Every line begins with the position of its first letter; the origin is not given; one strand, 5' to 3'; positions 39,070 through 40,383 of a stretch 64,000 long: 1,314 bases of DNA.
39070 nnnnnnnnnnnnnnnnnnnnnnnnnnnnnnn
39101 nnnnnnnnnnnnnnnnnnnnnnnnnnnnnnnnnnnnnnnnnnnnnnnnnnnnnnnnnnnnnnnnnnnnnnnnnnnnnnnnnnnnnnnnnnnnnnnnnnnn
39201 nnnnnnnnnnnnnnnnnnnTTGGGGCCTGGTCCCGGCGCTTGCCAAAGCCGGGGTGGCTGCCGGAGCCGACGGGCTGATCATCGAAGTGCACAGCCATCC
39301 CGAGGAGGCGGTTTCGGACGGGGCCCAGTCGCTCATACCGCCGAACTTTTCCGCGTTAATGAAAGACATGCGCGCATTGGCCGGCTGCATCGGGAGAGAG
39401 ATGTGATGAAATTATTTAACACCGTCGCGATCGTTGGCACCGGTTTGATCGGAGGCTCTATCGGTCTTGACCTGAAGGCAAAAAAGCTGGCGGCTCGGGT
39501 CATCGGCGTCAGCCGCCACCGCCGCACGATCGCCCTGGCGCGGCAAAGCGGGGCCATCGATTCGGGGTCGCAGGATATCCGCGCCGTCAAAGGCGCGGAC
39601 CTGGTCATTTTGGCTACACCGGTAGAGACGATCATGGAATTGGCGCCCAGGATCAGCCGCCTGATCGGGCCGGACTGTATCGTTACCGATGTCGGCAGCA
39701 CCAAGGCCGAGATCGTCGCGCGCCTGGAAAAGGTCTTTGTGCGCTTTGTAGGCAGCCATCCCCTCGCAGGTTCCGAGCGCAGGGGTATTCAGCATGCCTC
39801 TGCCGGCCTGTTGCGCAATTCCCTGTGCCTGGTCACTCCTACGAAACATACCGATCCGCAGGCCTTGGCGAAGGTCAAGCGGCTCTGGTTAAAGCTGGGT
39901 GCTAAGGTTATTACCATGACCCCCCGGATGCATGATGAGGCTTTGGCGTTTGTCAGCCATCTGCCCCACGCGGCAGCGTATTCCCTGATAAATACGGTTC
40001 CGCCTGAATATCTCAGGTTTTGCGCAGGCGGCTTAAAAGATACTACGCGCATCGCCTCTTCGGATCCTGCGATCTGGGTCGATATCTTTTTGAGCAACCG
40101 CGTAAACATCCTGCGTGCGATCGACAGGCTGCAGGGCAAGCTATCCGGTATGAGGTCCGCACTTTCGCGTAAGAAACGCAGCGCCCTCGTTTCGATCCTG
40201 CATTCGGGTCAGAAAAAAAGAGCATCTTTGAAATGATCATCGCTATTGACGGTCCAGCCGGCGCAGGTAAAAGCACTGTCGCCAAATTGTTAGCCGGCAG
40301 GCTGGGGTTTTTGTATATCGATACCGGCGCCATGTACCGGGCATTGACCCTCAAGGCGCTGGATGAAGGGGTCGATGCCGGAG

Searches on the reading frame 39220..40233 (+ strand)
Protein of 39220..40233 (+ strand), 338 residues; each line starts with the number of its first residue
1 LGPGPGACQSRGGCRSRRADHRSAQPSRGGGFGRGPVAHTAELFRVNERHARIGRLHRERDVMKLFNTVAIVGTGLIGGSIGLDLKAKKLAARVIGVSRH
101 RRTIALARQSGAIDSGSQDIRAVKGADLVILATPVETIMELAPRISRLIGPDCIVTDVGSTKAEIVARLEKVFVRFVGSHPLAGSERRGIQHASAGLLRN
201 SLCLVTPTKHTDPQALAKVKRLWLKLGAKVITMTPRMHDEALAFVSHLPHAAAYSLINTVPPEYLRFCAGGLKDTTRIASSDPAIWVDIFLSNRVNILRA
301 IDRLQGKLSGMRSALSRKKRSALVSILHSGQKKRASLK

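Call 69: search_protein_families(library=pfam, proteins=[window:39220-40233:+], max_evalue=0.00001)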
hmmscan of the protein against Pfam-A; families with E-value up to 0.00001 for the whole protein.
window:39220-40233:+ (338 aa): 3 families
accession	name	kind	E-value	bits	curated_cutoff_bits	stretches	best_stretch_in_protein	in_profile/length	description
PF02153.23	PDH_N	-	1.4e-39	135.5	26.5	1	81-231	1-153/154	Prephenate dehydrogenase, nucleotide-binding domain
PF20463.3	PDH_C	-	3.2e-21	76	22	1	235-328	2-101/102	Prephenate dehydrogenase, dimerization domain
PF03807.23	F420_oxidored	-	9.2e-07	29.8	21.6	1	68-147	1-81/94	NADP oxidoreductase coenzyme F420-dependent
